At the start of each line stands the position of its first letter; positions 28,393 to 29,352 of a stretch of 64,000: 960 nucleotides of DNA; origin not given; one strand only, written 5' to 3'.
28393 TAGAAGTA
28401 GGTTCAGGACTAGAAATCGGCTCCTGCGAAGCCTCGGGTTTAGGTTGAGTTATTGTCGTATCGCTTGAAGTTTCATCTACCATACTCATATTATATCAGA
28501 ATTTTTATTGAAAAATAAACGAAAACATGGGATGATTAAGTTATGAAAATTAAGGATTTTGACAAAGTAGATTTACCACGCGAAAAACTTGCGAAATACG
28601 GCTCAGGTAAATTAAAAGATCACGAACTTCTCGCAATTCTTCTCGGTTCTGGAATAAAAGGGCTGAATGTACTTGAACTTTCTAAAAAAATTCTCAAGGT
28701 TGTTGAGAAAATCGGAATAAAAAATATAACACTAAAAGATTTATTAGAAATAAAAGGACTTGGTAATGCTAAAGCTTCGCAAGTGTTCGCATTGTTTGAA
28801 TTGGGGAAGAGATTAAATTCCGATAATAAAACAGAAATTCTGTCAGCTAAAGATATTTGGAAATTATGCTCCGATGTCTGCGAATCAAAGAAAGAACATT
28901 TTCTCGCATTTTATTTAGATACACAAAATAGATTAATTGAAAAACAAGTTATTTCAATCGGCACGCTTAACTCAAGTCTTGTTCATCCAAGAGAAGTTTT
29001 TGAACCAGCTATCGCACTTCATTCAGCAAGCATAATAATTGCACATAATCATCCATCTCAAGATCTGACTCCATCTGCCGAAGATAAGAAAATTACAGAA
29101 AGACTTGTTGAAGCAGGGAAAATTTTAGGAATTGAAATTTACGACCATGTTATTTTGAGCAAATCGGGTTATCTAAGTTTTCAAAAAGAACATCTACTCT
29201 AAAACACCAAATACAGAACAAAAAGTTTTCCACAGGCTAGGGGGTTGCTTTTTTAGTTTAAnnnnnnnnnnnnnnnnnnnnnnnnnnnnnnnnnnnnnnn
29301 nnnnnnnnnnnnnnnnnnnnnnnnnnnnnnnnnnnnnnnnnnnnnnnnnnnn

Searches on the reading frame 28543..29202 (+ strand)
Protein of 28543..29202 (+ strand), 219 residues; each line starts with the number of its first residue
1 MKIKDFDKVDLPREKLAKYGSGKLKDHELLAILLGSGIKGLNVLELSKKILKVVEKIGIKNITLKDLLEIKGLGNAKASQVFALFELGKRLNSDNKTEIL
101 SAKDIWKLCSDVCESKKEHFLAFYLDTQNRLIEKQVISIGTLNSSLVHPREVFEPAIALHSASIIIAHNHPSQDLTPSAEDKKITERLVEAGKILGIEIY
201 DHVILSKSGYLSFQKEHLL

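Call 52: search_protein_families(library=pfam, proteins=[window:28543-29202:+], max_evalue=0.001)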
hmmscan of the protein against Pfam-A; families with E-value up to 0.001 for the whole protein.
window:28543-29202:+ (219 aa): 2 families
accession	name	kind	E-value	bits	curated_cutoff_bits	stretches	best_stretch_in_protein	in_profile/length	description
PF04002.20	RadC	-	1.1e-41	142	22.1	1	101-217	3-120/121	RadC-like JAB domain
PF20582.4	UPF0758_N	-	7.3e-21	74.5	27.1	1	3-78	1-76/77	UPF0758 N-terminal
